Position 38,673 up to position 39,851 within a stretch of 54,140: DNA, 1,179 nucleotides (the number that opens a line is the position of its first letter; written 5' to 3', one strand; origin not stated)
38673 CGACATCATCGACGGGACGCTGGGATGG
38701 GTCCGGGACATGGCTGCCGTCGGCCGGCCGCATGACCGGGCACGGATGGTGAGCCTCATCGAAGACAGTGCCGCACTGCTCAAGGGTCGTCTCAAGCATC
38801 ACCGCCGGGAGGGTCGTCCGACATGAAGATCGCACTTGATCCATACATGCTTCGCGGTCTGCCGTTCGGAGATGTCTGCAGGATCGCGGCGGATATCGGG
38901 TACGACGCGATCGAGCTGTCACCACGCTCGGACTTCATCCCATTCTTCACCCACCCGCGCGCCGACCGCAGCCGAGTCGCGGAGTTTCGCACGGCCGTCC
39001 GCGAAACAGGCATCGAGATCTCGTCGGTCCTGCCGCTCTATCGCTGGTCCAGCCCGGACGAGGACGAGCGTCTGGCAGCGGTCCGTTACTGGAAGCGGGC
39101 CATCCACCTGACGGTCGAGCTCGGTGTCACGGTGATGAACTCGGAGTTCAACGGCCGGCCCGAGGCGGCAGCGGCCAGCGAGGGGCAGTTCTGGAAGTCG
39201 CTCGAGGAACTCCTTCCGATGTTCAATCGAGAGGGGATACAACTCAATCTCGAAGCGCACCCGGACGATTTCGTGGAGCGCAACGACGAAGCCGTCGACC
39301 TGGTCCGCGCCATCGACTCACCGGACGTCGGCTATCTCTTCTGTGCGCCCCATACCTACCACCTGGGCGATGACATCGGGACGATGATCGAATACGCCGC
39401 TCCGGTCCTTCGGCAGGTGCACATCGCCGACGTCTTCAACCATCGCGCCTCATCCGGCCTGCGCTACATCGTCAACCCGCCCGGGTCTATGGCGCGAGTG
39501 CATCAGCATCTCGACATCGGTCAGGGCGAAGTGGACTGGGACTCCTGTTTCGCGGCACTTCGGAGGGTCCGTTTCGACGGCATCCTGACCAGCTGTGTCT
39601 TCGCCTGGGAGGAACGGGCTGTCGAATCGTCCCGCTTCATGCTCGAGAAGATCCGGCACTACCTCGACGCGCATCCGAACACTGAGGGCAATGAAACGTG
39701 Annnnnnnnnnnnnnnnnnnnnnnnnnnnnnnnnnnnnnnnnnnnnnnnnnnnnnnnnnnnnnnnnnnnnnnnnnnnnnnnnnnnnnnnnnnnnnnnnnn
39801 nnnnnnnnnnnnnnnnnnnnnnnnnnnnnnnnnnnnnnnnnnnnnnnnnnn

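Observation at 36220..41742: Operator-controlled operon led by an 868-aa protein of unknown function, with a TIM-barrel isomerase, an IolG-like dehydrogenase and an F420-type LLM oxidoreductase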

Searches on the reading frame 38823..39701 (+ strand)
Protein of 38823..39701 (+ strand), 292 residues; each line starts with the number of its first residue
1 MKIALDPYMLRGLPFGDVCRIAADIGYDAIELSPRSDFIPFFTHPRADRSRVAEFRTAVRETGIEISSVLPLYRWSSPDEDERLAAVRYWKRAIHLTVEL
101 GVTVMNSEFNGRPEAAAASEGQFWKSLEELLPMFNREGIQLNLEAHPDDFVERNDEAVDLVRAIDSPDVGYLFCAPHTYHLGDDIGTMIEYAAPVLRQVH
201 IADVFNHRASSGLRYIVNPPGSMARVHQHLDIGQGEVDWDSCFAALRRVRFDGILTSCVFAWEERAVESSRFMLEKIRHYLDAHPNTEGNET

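Call 3: search_protein_families(library=pfam, proteins=[window:38823-39701:+], max_evalue=0.01)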
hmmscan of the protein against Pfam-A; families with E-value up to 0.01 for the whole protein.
window:38823-39701:+ (292 aa): 2 families
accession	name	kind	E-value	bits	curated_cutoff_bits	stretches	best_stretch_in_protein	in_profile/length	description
PF01261.30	AP_endonuc_2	-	6.9e-50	170.5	31.1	1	20-274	2-247/249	Xylose isomerase-like TIM barrel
PF16154.11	DUF4862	-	0.002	18.1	25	1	71-154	73-158/291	Domain of unknown function (DUF4862)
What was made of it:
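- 38823..39701 (+): IolH-like xylose-isomerase-type TIM barrel, translationally coupled (ATGA). It is the constant downstream partner. PF01261, E = 7e-50 (call 3).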

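Call 4: search_protein_families(library=ncbifam, proteins=[window:38823-39701:+], max_evalue=0.01)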
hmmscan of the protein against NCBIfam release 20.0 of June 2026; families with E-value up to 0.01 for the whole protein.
window:38823-39701:+ (292 aa): 9 families
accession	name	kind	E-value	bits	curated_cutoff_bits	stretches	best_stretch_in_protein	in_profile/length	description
NF009689.0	PRK13210.1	subfamily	3.2e-10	39.7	200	1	20-283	24-277/286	L-ribulose-5-phosphate 3-epimerase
NF009688.0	PRK13209.1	subfamily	4.4e-10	39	317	1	18-284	26-276/286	L-ribulose-5-phosphate 3-epimerase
NF041099.2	keto_glucon_epim_IolO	equivalog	3.3e-08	33.2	300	1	20-204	28-214/269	5-keto-L-gluconate epimerase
NF041277.1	coba_remo_CbiR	equivalog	1.6e-07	31.1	105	1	50-269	46-243/249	cobamide remodeling phosphodiesterase CbiR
NF051856.1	PsicseEpim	equivalog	7.3e-06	26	300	1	23-204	26-213/287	D-psicose 3-epimerase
TIGR04379.1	myo_inos_iolE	equivalog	0.00063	19.4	290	1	111-253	119-260/290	myo-inosose-2 dehydratase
NF043033.1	OxoTetrIsom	equivalog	0.0014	18.5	325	0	123-205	118-205/251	2-oxo-tetronate isomerase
TIGR02631.1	xylA_Arthro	equivalog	0.0044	16.1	447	1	22-126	41-152/382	xylose isomerase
TIGR03234.1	OH-pyruv-isom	equivalog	0.0073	15.7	353.45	0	92-205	88-208/254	hydroxypyruvate isomerase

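Call 34: search_solved_structures(query=window:38823-39701:+, max_evalue=0.00001)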
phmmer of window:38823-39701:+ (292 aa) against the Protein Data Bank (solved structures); distinct sequences matched with E-value up to 0.00001: 0.

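Call 76: search_solved_structures(query=window:38823-39701:+, max_evalue=1)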
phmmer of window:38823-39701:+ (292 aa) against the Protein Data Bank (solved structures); distinct sequences matched with E-value up to 1: 22.
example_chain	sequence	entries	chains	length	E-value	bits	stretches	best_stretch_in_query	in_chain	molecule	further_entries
5tnv_A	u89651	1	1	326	1.6e-05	27.5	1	20-112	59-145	AP endonuclease, family protein 2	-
2zds_A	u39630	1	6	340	9.6e-05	24.9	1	12-38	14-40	Putative DNA-binding protein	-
3cqh_A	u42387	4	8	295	0.00093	21.6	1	19-278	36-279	L-ribulose-5-phosphate 3-epimerase ulaE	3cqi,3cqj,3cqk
4pgl_A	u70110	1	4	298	0.0053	19.1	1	215-256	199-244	D-tagatose 3-epimerase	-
7erm_A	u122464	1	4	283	0.0065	18.9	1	233-261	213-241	D-tagatose 3-epimerase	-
7ern_A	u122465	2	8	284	0.0065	18.8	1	233-261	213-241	D-tagatose 3-epimerase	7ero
2zvr_A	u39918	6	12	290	0.013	17.8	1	20-204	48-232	Uncharacterized protein TM_0416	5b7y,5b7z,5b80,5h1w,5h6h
4q7i_A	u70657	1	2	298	0.02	17.2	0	228-257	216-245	D-tagatose 3-epimerase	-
4xsl_A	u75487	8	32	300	0.021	17.2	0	228-257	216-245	D-tagatose 3-epimerase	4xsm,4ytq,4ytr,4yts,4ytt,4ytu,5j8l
2ou4_A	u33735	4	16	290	0.021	17.2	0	228-257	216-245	D-tagatose 3-epimerase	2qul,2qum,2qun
4pfh_A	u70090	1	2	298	0.042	16.2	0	228-256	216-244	D-tagatose 3-epimerase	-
7vpf_A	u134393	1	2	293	0.14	14.5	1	46-154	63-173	Xylose isomerase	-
1i60_A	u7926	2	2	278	0.16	14.3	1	130-260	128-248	IOLI PROTEIN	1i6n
5zfs_A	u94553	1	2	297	0.25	13.7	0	232-262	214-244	D-allulose-3-epimerase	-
8yeb_A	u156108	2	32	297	0.25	13.7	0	232-262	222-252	Ketose 3-epimerase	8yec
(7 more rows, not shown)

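Call 77: find_homologous_proteins(query=window:38823-39701:+, max_evalue=1e-10)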
Query window:38823-39701:+ (292 aa): 5712 proteins with E <= 1e-10 among 8000 candidates; the best 120 are listed.
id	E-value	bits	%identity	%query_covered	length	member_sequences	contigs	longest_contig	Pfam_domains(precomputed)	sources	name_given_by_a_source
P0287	4.1e-196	668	99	100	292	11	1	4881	PF01261.31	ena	-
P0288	9.1e-186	634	94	99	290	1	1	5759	PF01261.31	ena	-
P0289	6.7e-185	631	94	99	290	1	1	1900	PF01261.31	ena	-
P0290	1.6e-184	630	93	99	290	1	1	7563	PF01261.31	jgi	-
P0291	6.4e-184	628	93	99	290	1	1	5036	PF01261.31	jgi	jgi:myo-inositol catabolism protein IolH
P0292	7.0e-184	628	93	99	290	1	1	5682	PF01261.31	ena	-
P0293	7.0e-184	628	93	99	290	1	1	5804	PF01261.31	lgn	-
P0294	9.1e-184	627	93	99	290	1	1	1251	PF01261.31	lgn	-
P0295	9.1e-184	627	93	99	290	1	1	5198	PF01261.31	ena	-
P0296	1.5e-183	627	93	99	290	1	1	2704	PF01261.31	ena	-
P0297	1.6e-183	627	93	99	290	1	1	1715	PF01261.31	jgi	jgi:myo-inositol catabolism protein IolH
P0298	1.7e-183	626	93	99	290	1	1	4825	PF01261.31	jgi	-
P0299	1.8e-183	626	93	99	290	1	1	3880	PF01261.31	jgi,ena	-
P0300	1.9e-183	626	93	99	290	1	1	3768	PF01261.31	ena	-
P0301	2.3e-183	626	93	99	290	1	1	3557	PF01261.31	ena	-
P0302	2.4e-183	626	93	99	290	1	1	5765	PF01261.31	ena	-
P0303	3.4e-183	625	93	99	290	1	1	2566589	PF01261.31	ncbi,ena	-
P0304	5.6e-183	625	93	99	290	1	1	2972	PF01261.31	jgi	jgi:myo-inositol catabolism protein IolH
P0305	2.1e-182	623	93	99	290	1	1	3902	PF01261.31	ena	-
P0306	2.6e-182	623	92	99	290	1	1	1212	PF01261.31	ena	-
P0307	2.8e-182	623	92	99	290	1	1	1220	PF01261.31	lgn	-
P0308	1.2e-181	620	92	99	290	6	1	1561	PF01261.31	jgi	-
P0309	1.4e-181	620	92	99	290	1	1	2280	PF01261.31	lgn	-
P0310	1.5e-181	620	93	99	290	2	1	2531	PF01261.31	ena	-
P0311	4.7e-180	615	92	99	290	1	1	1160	PF01261.31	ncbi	-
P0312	2.1e-174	597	88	99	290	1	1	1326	PF01261.31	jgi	-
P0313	8.7e-173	591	88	99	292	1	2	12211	PF16154.12,PF01261.31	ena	-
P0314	1.6e-172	590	87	99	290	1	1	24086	PF01261.31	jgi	jgi:myo-inositol catabolism protein IolH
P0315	2.2e-171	587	86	99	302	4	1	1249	PF01261.31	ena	-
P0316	2.6e-171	586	88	98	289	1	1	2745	PF01261.31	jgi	jgi:myo-inositol catabolism protein IolH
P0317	4.3e-171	586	87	99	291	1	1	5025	PF01261.31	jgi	jgi:myo-inositol catabolism protein IolH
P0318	9.2e-171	585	88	98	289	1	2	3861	PF01261.31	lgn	-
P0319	1.5e-169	581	86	99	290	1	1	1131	PF01261.31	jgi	-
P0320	3.6e-169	579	87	98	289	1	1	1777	PF01261.31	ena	-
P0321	4.1e-168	576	85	97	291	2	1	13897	PF01261.31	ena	-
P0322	6.3e-168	575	85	99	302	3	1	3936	PF01261.31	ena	-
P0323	1.2e-167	574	87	97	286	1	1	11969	PF01261.31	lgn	-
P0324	1.1e-166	571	84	99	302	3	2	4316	PF01261.31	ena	-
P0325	1.3e-166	571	86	98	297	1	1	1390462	PF01261.31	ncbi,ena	-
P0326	8.1e-166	568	86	97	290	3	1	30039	PF01261.31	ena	-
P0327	1.4e-165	568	86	97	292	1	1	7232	PF01261.31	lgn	-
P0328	2.7e-165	567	88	99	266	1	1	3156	PF01261.31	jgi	-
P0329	2.8e-165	567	84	98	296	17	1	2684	PF01261.31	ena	-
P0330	3.7e-164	563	84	99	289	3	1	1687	PF01261.31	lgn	-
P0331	3.6e-163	560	84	98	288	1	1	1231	PF01261.31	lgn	-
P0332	5.2e-163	559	84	97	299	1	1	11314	PF01261.31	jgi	jgi:myo-inositol catabolism protein IolH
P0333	1.3e-162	558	82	99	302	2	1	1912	PF01261.31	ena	-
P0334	3.8e-162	556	84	97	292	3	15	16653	PF01261.31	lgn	-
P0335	4.2e-162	556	84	96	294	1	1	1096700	PF01261.31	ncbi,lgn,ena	-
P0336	9.5e-162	555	84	96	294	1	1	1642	PF01261.31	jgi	-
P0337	1.2e-161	555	81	99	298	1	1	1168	PF01261.31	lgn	-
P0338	3.4e-161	553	83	97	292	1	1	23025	PF01261.31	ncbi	-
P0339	3.6e-161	553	83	97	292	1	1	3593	PF01261.31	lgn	-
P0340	3.8e-161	553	84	96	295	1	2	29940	PF01261.31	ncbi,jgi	jgi:myo-inositol catabolism protein IolH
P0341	7.0e-161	552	84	96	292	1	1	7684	PF01261.31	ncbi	-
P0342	9.3e-161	552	84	96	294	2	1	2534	PF01261.31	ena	-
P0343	1.3e-160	551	83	97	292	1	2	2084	PF01261.31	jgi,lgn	-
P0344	3.1e-160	550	83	97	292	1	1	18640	PF01261.31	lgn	-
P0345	4.9e-160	549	83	97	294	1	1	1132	PF01261.31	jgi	jgi:myo-inositol catabolism protein IolH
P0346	5.8e-160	549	83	97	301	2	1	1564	PF01261.31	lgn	-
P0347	7.9e-160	549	82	98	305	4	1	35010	PF01261.31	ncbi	-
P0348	8.6e-160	549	83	96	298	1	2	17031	PF01261.31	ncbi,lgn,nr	ncbi:MAG: sugar phosphate isomerase/epimerase [Chloroflexi bacterium]|nr:sugar phosphate isomerase/e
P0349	2.4e-159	547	82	98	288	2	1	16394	PF01261.31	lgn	-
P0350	4.8e-159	546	81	97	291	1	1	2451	PF01261.31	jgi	jgi:myo-inositol catabolism protein IolH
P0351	6.9e-159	546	83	96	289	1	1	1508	PF01261.31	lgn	-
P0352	1.5e-158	545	83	96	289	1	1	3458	PF01261.31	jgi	jgi:myo-inositol catabolism protein IolH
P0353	3.1e-158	544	81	97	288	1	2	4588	PF01261.31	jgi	jgi:myo-inositol catabolism protein IolH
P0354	3.8e-158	543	82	97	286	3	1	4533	PF01261.31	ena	-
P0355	5.9e-158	543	81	97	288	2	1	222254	PF01261.31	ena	-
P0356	9.8e-158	542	83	97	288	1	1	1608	PF01261.31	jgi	jgi:myo-inositol catabolism protein IolH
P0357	1.0e-157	542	81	97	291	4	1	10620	PF01261.31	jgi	jgi:myo-inositol catabolism protein IolH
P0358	1.4e-157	541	80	97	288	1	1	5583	PF01261.31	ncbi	ncbi:MAG TPA: sugar phosphate isomerase/epimerase [Candidatus Limnocylindrales bacterium]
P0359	4.8e-157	540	81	97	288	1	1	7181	PF01261.31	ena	-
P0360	5.3e-157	539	81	97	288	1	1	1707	PF01261.31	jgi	jgi:myo-inositol catabolism protein IolH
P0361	8.0e-157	539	80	98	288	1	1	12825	PF01261.31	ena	-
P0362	2.1e-156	538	80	99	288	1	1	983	PF01261.31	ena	-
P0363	2.1e-156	538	81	97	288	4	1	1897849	PF01261.31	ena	-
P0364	3.0e-156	537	81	97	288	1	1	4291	PF01261.31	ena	-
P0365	4.0e-156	537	80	98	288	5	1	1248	PF01261.31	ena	-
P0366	5.5e-156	536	82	97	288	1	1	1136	PF01261.31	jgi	jgi:myo-inositol catabolism protein IolH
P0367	7.0e-156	536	83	95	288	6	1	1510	PF01261.31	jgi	jgi:myo-inositol catabolism protein IolH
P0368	8.5e-156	536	79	100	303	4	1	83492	PF01261.31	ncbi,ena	-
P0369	1.0e-155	535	80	97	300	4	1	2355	PF01261.31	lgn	-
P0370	1.3e-155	535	82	97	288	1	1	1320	PF01261.31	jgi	jgi:myo-inositol catabolism protein IolH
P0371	2.6e-155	534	79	98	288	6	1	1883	PF01261.31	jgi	jgi:myo-inositol catabolism protein IolH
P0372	2.9e-155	534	80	99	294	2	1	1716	PF01261.31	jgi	-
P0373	3.1e-155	534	81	96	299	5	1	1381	PF01261.31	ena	-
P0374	3.1e-155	534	81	97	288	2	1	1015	PF01261.31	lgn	-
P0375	3.2e-155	534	81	96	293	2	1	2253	PF01261.31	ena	-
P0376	3.2e-155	534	79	99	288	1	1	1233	PF01261.31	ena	-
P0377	3.9e-155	533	79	99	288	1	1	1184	PF01261.31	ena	-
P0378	4.3e-155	533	78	98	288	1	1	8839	PF01261.31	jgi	jgi:myo-inositol catabolism protein IolH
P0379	5.3e-155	533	81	96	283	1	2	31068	PF01261.31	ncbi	-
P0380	6.3e-155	533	79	97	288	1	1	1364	PF01261.31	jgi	jgi:myo-inositol catabolism protein IolH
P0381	7.6e-155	532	82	95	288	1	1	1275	PF01261.31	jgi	jgi:myo-inositol catabolism protein IolH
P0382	1.1e-154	532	80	96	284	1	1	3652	PF01261.31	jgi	jgi:myo-inositol catabolism protein IolH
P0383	1.4e-154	532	81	97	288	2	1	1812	PF01261.31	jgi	jgi:myo-inositol catabolism protein IolH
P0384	1.4e-154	532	81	97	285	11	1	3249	PF01261.31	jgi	jgi:myo-inositol catabolism protein IolH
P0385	1.9e-154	531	80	96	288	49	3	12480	PF01261.31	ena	-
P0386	1.9e-154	531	80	97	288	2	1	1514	PF01261.31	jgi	jgi:myo-inositol catabolism protein IolH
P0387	2.3e-154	531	80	97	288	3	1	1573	PF01261.31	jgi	-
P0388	2.3e-154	531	82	95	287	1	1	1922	PF01261.31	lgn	-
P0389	5.0e-154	530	81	96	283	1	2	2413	PF01261.31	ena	-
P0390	5.4e-154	530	81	97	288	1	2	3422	PF01261.31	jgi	jgi:myo-inositol catabolism protein IolH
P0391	5.6e-154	530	81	97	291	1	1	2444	PF01261.31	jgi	jgi:myo-inositol catabolism protein IolH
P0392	8.0e-154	529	81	96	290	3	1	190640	PF01261.31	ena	-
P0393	8.7e-154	529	80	96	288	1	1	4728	PF01261.31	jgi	jgi:myo-inositol catabolism protein IolH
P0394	1.1e-153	529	80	96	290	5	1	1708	PF01261.31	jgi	jgi:myo-inositol catabolism protein IolH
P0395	1.4e-153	528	81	96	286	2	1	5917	PF01261.31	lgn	-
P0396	1.4e-153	528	80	96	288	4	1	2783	PF01261.31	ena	-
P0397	1.6e-153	528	79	99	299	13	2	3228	PF01261.31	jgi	jgi:myo-inositol catabolism protein IolH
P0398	1.7e-153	528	80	98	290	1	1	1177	PF01261.31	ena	-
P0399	1.8e-153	528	80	96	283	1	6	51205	PF01261.31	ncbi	-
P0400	2.3e-153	528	80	98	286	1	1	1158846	PF01261.31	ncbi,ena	-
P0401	3.3e-153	527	79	98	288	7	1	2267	PF01261.31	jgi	jgi:myo-inositol catabolism protein IolH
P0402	3.6e-153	527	81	97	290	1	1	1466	PF01261.31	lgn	-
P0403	4.1e-153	527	79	97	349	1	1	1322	PF01261.31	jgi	jgi:myo-inositol catabolism protein IolH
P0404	4.9e-153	526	81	95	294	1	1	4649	PF01261.31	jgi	jgi:myo-inositol catabolism protein IolH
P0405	5.1e-153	526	80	96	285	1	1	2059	PF01261.31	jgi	jgi:myo-inositol catabolism protein IolH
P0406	6.6e-153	526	80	96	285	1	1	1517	PF01261.31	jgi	jgi:myo-inositol catabolism protein IolH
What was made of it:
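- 38823..39701 (+): IMG names orthologues IolH (call 77).
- On IolH (iol-cluster TIM-barrel protein of unknown function), for 38823-39701: IMG names many orthologues IolH (call 77).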

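Call 80: search_dna_similar(query=window:38823-39701:+, collection=plasmids, mode=protein, max_evalue=1e-10, max_rows=25)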
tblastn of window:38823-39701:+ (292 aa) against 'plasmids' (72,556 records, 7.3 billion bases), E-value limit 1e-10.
Records with a match: 184; places in all: 203; records where one place covers at least 80% of the query: 182.
Best place of each record, by identity: 60-80% 1; <60% 183.
By first word of the organism name: Rhizobium 68; Agrobacterium 45; Sinorhizobium 14; Pantoea 13; Paracoccus 8; Bacillus 6; Lactiplantibacillus 3; Haloferax 3; Clavibacter 2; Thioclava 2; and 19 more.
By predicted mobility (MOB-suite, as given by PLSDB): non-mobilizable 106; conjugative 70; mobilizable 8.
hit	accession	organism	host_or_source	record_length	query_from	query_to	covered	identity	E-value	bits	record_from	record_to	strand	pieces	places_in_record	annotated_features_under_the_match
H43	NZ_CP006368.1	Aureimonas sp. AU20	-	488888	1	284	97%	53.7%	5e-106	345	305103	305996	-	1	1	sugar phosphate isomerase/epimerase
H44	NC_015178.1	Acidiphilium multivorum AIU301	-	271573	1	282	97%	53.9%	3e-98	323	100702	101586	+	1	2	sugar phosphate isomerase/epimerase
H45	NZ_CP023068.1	Sinorhizobium sojae CCBAU 05684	G.max,nodule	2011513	1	287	98%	52.0%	1e-105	343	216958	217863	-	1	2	record has no annotation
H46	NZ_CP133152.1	Sinorhizobium chiapasense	Acaciella angustissima,cell culture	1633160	1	284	97%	52.5%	4e-98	322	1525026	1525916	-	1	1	none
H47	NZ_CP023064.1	Sinorhizobium sp. CCBAU 05631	G.max,nodule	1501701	1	284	97%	52.0%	9e-106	344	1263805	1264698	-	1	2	record has no annotation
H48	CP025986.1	Ralstonia solanacearum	Cucurbita maxima,culture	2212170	1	284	97%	51.9%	2e-93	309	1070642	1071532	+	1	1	protein iolH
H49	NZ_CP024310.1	Sinorhizobium fredii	Phaseolus vulgaris,cell culture,plant ...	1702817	1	284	97%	51.7%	2e-105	343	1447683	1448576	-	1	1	record has no annotation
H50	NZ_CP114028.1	Jiella pelagia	whole organism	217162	1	284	97%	51.6%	2e-80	325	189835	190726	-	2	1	none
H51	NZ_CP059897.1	Ciceribacter thiooxidans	mixed culture,soil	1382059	1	284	97%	51.5%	6e-98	322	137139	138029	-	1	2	none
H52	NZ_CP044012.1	Sinorhizobium sp. BG8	Prosopis cineraria,pure bacterial ...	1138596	1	284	97%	51.2%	7e-98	322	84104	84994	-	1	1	none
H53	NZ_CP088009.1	Rhizobium sp. T136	Melilotus albus,Cell culture,root nodule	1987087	1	284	97%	50.8%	1e-97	320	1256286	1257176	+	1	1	none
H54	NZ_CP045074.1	Paracoccus kondratievae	genome assembly,the fermentation ...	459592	1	284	97%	50.8%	3e-97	320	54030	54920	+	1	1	sugar phosphate isomerase/epimerase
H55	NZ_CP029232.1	Sinorhizobium fredii CCBAU 45436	Glycine max,cell culture,plant root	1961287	1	284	97%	50.7%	4e-104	339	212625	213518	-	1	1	record has no annotation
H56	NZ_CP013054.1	Sinorhizobium americanum CCGM7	Phaseolus vulgaris,root nodules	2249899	1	284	97%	50.7%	5e-104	339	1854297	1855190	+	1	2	none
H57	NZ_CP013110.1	Sinorhizobium americanum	Vachellia farnesiana,cell culture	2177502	1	284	97%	50.7%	6e-104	339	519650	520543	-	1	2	record has no annotation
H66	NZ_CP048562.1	Agrobacterium fabrum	walnut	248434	1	284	97%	50.2%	2e-96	317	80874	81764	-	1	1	sugar phosphate isomerase/epimerase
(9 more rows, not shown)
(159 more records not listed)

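Call 81: get_annotated_region(hit=H43, flank=8000)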
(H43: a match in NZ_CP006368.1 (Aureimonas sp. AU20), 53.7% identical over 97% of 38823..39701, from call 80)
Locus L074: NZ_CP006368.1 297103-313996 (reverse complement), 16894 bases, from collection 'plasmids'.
description: Aureimonas sp. AU20 plasmid pAU20a, complete sequence
organism: Aureimonas sp. AU20 (NCBI taxid 1349819)
taxonomy: Bacteria; Pseudomonadota; Alphaproteobacteria; Hyphomicrobiales; Aurantimonadaceae; Aureimonas; Aureimonas sp. AU20
host: -; source: -; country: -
typing (MOB-suite, as given by PLSDB): non-mobilizable
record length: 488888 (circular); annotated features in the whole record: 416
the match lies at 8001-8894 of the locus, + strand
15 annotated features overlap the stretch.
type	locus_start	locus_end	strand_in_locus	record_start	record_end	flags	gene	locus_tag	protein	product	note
CDS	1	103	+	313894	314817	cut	-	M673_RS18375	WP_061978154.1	sugar ABC transporter substrate-binding protein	-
CDS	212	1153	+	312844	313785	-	-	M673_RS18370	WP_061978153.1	substrate-binding domain-containing protein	-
CDS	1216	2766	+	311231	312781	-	-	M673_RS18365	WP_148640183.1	sugar ABC transporter ATP-binding protein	-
CDS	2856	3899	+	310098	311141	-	-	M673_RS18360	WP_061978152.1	ABC transporter permease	GO:0008643 - carbohydrate transport [Evidence IEA]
CDS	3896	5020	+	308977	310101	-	-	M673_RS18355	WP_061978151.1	Gfo/Idh/MocA family oxidoreductase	-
CDS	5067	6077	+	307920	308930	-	-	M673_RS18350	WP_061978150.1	Gfo/Idh/MocA family oxidoreductase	-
CDS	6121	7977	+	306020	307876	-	iolD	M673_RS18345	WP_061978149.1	3D-(3,5/4)-trihydroxycyclohexane-1,2-dione acylhydrolase (decyclizing)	GO:0019310 - inositol catabolic process [Evidence IEA]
CDS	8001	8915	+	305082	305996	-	-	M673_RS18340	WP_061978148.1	sugar phosphate isomerase/epimerase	-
CDS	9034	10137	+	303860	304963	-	-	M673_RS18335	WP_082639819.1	L,D-transpeptidase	-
CDS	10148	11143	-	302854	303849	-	-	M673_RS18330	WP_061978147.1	MBL fold metallo-hydrolase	-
CDS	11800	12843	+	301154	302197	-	-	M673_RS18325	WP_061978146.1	class I SAM-dependent methyltransferase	-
CDS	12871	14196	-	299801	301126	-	hemN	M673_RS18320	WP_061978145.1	oxygen-independent coproporphyrinogen III oxidase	GO:0006779 - porphyrin-containing compound biosynthetic process [Evidence IEA]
CDS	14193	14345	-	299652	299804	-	cydX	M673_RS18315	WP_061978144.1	cytochrome bd-I oxidase subunit CydX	-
CDS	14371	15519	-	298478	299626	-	cydB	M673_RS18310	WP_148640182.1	cytochrome d ubiquinol oxidase subunit II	-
CDS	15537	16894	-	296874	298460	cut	-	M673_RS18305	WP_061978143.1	cytochrome ubiquinol oxidase subunit I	GO:0019646 - aerobic electron transport chain [Evidence IEA]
